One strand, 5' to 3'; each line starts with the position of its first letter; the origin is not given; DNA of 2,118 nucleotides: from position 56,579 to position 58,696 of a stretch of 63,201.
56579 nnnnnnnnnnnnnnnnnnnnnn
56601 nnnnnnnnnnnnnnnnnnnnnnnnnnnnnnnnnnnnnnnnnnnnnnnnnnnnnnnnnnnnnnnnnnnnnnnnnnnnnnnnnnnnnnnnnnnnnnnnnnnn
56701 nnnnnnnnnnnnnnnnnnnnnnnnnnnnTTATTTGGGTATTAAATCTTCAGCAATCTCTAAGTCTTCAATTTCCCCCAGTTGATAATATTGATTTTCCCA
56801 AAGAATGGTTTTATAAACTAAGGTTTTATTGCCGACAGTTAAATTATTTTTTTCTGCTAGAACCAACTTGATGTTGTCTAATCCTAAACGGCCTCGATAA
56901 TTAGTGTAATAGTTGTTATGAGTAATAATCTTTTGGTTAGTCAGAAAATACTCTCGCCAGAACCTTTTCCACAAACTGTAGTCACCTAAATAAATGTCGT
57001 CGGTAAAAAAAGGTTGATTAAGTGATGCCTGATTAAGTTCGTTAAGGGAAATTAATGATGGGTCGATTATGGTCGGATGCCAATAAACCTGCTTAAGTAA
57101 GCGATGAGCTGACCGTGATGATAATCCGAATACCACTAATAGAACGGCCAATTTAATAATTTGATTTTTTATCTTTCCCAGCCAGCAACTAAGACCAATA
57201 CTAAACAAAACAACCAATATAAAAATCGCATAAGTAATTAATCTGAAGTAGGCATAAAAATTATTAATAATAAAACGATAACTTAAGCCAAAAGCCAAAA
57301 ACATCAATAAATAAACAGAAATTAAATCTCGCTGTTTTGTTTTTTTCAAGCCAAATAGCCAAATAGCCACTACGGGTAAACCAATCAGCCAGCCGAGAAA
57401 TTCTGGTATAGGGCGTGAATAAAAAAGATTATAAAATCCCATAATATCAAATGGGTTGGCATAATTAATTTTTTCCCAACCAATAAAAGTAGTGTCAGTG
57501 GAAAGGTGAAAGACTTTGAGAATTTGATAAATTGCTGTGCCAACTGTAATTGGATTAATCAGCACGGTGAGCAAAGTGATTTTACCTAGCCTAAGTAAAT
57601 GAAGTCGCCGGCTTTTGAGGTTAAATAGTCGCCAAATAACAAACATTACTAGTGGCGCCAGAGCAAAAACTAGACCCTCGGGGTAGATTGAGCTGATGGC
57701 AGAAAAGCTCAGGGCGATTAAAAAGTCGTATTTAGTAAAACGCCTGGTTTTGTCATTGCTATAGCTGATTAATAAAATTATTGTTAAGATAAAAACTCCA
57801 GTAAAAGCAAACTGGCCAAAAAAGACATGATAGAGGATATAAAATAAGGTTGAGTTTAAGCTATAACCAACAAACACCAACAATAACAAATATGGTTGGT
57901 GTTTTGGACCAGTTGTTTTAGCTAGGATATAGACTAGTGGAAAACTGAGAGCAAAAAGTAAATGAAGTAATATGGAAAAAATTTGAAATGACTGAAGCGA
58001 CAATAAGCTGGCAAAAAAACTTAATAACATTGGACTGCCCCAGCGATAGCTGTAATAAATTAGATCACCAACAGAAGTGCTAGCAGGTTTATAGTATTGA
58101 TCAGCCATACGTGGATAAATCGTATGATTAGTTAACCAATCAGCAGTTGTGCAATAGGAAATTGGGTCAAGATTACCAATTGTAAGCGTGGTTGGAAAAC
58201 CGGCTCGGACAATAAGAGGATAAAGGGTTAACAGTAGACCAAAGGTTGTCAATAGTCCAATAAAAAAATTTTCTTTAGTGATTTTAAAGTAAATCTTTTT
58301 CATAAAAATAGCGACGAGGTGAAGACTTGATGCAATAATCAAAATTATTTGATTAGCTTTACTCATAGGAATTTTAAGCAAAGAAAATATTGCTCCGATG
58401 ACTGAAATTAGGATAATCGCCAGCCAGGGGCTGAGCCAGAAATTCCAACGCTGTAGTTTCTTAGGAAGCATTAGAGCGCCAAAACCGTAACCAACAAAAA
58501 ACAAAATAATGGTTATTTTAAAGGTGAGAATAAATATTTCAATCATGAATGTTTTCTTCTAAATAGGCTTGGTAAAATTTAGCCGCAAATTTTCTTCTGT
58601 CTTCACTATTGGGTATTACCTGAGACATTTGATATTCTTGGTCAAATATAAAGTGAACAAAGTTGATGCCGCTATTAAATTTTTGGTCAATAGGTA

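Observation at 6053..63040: About 57 kb glycosylation super-locus with roughly 20 GT-C-like polytopic proteins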

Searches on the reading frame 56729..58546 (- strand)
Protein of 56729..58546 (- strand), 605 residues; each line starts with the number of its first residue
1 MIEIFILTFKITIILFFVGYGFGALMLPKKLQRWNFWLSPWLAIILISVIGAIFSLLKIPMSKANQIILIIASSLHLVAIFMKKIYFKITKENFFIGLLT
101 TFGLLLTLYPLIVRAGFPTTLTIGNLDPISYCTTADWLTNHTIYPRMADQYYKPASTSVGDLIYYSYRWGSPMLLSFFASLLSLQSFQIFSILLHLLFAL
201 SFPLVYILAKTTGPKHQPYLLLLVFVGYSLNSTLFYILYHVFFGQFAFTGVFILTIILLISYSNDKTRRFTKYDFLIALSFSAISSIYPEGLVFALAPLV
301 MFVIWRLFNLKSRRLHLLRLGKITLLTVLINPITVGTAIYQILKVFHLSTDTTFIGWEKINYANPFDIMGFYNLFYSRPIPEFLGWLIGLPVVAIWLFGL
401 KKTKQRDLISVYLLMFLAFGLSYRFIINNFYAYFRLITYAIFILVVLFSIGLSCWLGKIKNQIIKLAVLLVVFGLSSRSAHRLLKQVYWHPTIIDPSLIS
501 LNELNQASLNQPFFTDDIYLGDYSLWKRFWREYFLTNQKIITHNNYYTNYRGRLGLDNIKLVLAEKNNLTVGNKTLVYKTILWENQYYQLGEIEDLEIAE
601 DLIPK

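Call 7: search_protein_families(library=pfam, proteins=[window:56729-58546:-], max_evalue=0.01)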
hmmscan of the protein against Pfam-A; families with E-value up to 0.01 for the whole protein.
window:56729-58546:- (605 aa): 0 families

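Call 12: search_protein_families(library=ncbifam, proteins=[window:56729-58546:-], max_evalue=0.01)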
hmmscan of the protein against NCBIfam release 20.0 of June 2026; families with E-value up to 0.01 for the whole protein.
window:56729-58546:- (605 aa): 0 families

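Call 14: search_solved_structures(query=window:56729-58546:-, max_evalue=10)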
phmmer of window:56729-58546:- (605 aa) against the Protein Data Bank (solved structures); distinct sequences matched with E-value up to 10: 0.

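Call 20: find_homologous_proteins(query=window:56729-58546:-, max_evalue=0.001)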
Query window:56729-58546:- (605 aa): 55 proteins with E <= 0.001 among 8000 candidates.
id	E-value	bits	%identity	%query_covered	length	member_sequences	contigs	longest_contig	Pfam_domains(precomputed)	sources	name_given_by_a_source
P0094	0.0e+0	1328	100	100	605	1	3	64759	-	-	-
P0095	2.0e-165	570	48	97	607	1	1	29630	-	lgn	-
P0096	3.9e-165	569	47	96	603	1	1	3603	-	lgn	-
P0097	1.1e-164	568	47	98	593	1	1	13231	-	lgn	-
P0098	1.3e-164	567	47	99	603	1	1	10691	-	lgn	-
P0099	4.4e-164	566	48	99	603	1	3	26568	-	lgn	-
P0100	1.6e-163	564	48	99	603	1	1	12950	-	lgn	-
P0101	8.4e-161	555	45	98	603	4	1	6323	-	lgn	-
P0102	4.6e-160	552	46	97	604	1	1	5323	-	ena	-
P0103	6.8e-160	552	48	99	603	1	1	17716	-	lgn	-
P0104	1.5e-159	551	46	100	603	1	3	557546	-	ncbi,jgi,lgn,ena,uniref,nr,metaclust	ncbi:hypothetical protein A2960_00790 [Candidatus Gottesmanbacteria bacterium RIFCSPLOWO2_01_FULL_39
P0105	1.8e-159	550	45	97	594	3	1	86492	-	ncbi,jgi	ncbi:MAG: hypothetical protein WCX78_00135 [Patescibacteria group bacterium]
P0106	1.9e-156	540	47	99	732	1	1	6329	-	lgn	-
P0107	2.5e-156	540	47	98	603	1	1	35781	-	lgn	-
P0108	1.9e-155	537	46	97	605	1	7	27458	-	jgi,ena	-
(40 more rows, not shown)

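Call 33: predict_structure(alignment_id=A2)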
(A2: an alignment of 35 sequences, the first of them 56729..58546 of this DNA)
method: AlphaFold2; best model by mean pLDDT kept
length: 605 residues; sequences in the alignment: 35
mean_pLDDT: 91.0   pTM: 0.92
mean pLDDT of the five models: 91.0, 90.4, 89.2, 88.7, 87.6
residues with pLDDT >= 90: 427; 70-90: 152; 50-70: 19; < 50: 7
segments of 3 or more residues with pLDDT < 50: 350-356
pLDDT, mean of each block of 10 residues (from residue 1): 97 98 95 96 98 94 97 97 85 97 97 95 88 95 71 83 87 97 97 98 98 92 98 94 92 97 88 96 93 89 86 86 94 86 69 51 91 87 92 98 94 94 86 89 98 96 97 97 92 95 90 93 89 93 85 70 94 91 97 90 76
secondary structure, 60 per line:
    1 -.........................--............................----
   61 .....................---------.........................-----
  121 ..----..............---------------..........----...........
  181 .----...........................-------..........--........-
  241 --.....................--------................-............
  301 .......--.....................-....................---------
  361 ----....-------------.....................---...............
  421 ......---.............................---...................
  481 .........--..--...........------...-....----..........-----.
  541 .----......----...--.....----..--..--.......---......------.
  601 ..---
elements in order: H2-26 H29-56 H61-81 H91-115 H127-140 H156-165 H170-181 H186-212 H220-229 H232-239 H243-263 H272-287 H289-307 H310-330 H332-351 H365-368 H382-402 H406-426 H430-458 H462-489 H496-506 E513-515 H517-520 H525-534 H546-551 E561-565 E578-584 E588-593
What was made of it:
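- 56729..58546 (-): Orphan GT-C-fold protein (605 aa). No Pfam or NCBIfam family; every named homolog is from the Microgenomates/Patescibacteria group. AlphaFold2 model pLDDT 91.0 (call 33).
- On GT-C glycosyltransferase superfamily (Pfam clan CL0111 and GT-C fold): In 56729 the invariant N125/D127 follow the fourth helix of the model, so whether they lie in that loop is not established (call 33).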

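Call 36: fold_search(model_id=the predicted structure, library=pdb)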
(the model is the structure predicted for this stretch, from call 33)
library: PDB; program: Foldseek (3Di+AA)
matches with E <= 10: 199; with E <= 0.001: 14
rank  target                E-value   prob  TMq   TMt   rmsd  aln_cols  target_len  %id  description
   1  8pn9_A                1.4e-06  1.00  0.47  0.44  12.4       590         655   13  Structure of human oligosaccharyltransferase OST-A complex bound to NGI-1 (released 2024-05-08)
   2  3rce_A                3.2e-06  1.00  0.46  0.41   9.2       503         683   14  Bacterial oligosaccharyltransferase PglB (released 2011-06-15)
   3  8b6l_I                3.5e-06  1.00  0.47  0.42  10.8       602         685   13  Subtomogram average of the human Sec61-TRAP-OSTA-translocon (released 2022-12-07)
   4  6s7o_A                4.4e-06  1.00  0.47  0.44  14.2       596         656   14  Cryo-EM structure of human oligosaccharyltransferase complex OST-A (released 2019-12-18)
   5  5ogl_A                5.7e-06  1.00  0.48  0.42   8.8       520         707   13  Structure of bacterial oligosaccharyltransferase PglB in complex with an acceptor peptide and an lipid-linked oligosac (released 2017-10-25)
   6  6gxc_A                6.5e-06  1.00  0.48  0.42   8.6       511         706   14  Bacterial oligosaccharyltransferase PglB in complex with an inhibitory peptide and a reactive lipid-linked oligosaccha (released 2018-11-14)
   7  7e9s_A                3.3e-05  1.00  0.42  0.32   9.2       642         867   12  Archaeal oligosaccharyltransferase AglB from Archaeoglobus fulgidus in complex with an inhibitory peptide and a dolich (released 2021-09-08)
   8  6c26_A                4.4e-05  1.00  0.45  0.42  11.5       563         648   13  The Cryo-EM structure of a eukaryotic oligosaccharyl transferase complex (released 2018-01-31)
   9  6ftg_5                5.0e-05  1.00  0.46  0.44   9.3       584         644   11  Subtomogram average of OST-containing ribosome-translocon complexes from canine rough microsomal membranes (released 2018-03-21)
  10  6ezn_F                5.5e-05  1.00  0.47  0.44  11.8       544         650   12  Cryo-EM structure of the yeast oligosaccharyltransferase (OST) complex (released 2018-01-17)
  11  5f15                  1.9e-04  1.00  0.43  0.47  10.3       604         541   11  Crystal Structure of ArnT from Cupriavidus metallidurans bound to Undecaprenyl phosphate (released 2016-02-17)
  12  3waj                  2.1e-04  1.00  0.39  0.31  14.1       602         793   12  Crystal structure of the Archaeoglobus fulgidus oligosaccharyltransferase (O29867_ARCFU) complex with Zn and sulfate (released 2013-10-30)
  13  5gmy_A                7.3e-04  1.00  0.43  0.33  12.4       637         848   12  Crystal structure of the Archaeoglobus fulgidus oligosaccharyltransferase (O29867_ARCFU) tethered with an acceptor pep (released 2017-02-01)
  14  9s6u_A                8.3e-04  1.00  0.40  0.44   8.0       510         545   10  Ternary cryo-EM structure of human ALG9 with Dol25-PP-GlcNAc2Man8, Dol25-P-Man and Fab (released 2026-03-18)
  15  3wak                  1.2e-03  1.00  0.49  0.36   8.0       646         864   11  Crystal structure of the Archaeoglobus fulgidus oligosaccharyltransferase (O29867_ARCFU) in the apo form (released 2013-10-30)
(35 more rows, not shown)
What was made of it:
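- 56729..58546 (-): The Foldseek top 23 hits are GT-C-fold proteins: STT3, PglB, AglB, ArnT, ALG9, Pmt4, DPY19 (call 36).
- On GT-C glycosyltransferase superfamily (Pfam clan CL0111 and GT-C fold): 56729 (pLDDT 91.0) has GT-C-fold proteins as all of its top 23 hits, the best at E 1.4e-6 (call 36).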

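Call 50: find_encoding_contigs(protein=P0104, flank=10000, max_places=1)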
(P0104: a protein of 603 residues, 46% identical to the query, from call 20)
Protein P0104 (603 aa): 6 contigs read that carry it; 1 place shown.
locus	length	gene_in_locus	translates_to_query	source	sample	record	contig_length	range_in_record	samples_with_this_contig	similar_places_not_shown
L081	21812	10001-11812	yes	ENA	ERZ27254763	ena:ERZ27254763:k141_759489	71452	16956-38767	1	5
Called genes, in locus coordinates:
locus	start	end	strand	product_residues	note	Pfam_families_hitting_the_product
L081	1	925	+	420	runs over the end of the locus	PF01041:DegT_DnrJ_EryC1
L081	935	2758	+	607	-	PF13489:Methyltransf_23, PF08241:Methyltransf_11 (faint), PF08242:Methyltransf_12 (faint)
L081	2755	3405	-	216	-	PF25084:LbH_EIF2B (faint), PF00132:Hexapep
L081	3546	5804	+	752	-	PF19830:DUF6311 (weak)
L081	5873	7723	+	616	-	PF19830:DUF6311, PF09586:YfhO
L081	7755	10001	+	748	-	-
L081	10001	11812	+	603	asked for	-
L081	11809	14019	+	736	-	-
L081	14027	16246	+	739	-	-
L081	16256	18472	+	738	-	-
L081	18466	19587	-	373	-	PF13439:Glyco_transf_4, PF20706:GT4-conflict, PF00534:Glycos_transf_1, PF13692:Glyco_trans_1_4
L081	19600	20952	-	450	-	PF00534:Glycos_transf_1, PF13692:Glyco_trans_1_4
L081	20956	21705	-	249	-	PF00005:ABC_tran, PF13304:AAA_21 (faint)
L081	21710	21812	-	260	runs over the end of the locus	PF01061:ABC2_membrane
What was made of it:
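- The low-GC module recurs with the same neighbours (GT4, GT4, Wzt, Wzm) in a relative (locus L081; call 50).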
